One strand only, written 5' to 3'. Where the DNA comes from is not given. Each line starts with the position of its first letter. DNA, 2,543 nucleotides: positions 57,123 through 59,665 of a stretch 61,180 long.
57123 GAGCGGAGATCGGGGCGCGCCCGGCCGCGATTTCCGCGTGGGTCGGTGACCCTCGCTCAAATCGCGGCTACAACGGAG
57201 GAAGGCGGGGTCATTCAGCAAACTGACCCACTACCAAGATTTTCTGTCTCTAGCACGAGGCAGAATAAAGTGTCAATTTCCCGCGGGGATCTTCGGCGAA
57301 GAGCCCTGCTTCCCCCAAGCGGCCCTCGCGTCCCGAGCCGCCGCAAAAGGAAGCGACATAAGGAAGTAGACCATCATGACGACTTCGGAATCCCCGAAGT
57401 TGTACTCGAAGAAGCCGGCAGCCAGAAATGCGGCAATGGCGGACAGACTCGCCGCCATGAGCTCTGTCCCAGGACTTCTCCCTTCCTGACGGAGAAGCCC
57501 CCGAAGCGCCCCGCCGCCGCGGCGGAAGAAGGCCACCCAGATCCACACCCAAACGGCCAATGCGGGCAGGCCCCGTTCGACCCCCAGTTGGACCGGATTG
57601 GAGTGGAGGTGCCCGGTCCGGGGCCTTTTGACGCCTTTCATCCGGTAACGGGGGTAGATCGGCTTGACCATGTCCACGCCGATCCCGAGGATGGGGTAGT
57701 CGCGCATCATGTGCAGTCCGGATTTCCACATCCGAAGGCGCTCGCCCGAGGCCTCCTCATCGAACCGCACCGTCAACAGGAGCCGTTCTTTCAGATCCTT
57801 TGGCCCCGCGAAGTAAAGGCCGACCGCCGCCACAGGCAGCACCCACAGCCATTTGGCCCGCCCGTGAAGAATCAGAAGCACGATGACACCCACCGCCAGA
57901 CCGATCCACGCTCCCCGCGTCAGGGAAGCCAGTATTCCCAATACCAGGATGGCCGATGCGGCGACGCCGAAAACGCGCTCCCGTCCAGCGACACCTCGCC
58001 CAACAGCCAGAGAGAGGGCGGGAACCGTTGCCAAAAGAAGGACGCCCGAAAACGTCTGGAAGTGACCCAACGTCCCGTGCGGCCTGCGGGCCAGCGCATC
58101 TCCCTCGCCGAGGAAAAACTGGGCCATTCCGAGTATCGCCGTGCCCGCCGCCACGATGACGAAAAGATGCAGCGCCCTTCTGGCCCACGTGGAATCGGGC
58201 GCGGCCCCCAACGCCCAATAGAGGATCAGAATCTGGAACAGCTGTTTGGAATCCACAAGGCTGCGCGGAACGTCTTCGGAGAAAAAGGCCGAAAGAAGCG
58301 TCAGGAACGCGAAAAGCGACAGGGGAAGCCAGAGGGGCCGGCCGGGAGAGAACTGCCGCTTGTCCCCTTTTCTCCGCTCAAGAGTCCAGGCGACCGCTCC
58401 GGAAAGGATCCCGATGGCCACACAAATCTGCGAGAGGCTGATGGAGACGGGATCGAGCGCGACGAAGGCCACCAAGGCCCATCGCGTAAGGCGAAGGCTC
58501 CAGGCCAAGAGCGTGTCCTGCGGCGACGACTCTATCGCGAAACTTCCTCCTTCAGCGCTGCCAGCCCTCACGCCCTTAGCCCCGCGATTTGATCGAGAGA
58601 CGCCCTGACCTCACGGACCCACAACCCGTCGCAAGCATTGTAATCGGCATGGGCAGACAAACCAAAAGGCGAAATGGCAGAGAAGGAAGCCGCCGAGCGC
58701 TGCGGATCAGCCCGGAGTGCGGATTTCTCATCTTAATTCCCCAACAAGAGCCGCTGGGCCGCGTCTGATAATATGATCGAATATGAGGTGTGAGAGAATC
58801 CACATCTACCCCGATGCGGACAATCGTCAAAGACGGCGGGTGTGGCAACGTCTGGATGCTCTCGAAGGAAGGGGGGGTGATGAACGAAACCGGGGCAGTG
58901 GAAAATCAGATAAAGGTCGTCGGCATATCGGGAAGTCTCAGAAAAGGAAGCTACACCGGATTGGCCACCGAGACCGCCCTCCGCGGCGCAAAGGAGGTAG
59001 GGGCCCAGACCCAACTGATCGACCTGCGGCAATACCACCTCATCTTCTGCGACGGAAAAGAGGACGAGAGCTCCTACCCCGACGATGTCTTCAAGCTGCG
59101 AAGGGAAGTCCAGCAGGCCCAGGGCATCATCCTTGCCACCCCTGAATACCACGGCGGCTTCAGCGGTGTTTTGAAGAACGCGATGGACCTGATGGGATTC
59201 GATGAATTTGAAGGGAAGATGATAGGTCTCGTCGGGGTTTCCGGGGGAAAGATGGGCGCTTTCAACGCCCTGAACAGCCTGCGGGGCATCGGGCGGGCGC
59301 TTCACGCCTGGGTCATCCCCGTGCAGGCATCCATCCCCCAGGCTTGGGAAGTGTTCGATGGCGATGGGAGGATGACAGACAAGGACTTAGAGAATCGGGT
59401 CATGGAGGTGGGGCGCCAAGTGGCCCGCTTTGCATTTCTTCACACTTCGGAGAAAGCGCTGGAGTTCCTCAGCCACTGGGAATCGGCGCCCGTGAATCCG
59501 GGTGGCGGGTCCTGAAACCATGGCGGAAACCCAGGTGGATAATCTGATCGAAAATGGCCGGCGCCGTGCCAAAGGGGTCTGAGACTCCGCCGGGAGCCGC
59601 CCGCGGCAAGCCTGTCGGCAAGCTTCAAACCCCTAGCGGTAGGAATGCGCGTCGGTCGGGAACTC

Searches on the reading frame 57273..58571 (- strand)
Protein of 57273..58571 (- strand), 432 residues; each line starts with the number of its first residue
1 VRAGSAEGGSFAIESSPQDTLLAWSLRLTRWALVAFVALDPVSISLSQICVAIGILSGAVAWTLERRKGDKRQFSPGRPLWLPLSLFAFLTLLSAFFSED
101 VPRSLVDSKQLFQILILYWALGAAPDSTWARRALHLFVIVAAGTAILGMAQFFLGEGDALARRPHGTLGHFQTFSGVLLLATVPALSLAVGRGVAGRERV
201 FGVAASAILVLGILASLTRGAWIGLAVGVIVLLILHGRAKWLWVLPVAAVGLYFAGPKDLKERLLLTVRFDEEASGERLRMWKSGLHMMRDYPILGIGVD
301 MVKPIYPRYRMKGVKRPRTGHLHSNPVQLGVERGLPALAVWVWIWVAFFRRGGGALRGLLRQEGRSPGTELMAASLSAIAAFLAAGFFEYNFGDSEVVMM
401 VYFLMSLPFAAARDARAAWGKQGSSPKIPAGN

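Call 36: search_protein_families(library=pfam, max_evalue=0.00001, proteins=[window:57273-58571:-])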
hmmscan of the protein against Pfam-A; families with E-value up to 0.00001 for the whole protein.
window:57273-58571:- (432 aa): 1 family
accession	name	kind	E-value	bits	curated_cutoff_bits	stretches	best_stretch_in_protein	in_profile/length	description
PF04932.20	Wzy_C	-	3.5e-23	82.5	31.7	1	205-342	2-149/149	O-Antigen ligase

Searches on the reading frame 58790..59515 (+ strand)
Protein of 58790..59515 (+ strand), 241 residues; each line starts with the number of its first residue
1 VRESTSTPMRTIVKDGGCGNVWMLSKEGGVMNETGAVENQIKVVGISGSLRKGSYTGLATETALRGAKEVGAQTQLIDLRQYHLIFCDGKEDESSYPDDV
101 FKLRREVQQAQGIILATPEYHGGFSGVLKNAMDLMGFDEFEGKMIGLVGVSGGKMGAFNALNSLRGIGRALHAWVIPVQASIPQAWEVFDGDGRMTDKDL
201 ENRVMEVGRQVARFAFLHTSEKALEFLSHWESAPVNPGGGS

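Call 36: search_protein_families(library=pfam, max_evalue=0.00001, proteins=[window:58790-59515:+])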
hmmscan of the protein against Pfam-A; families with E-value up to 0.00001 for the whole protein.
window:58790-59515:+ (241 aa): 1 family
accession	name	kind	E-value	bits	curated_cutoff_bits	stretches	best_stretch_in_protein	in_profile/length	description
PF03358.20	FMN_red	-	2e-40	138.3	24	1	41-187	1-152/152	NADPH-dependent FMN reductase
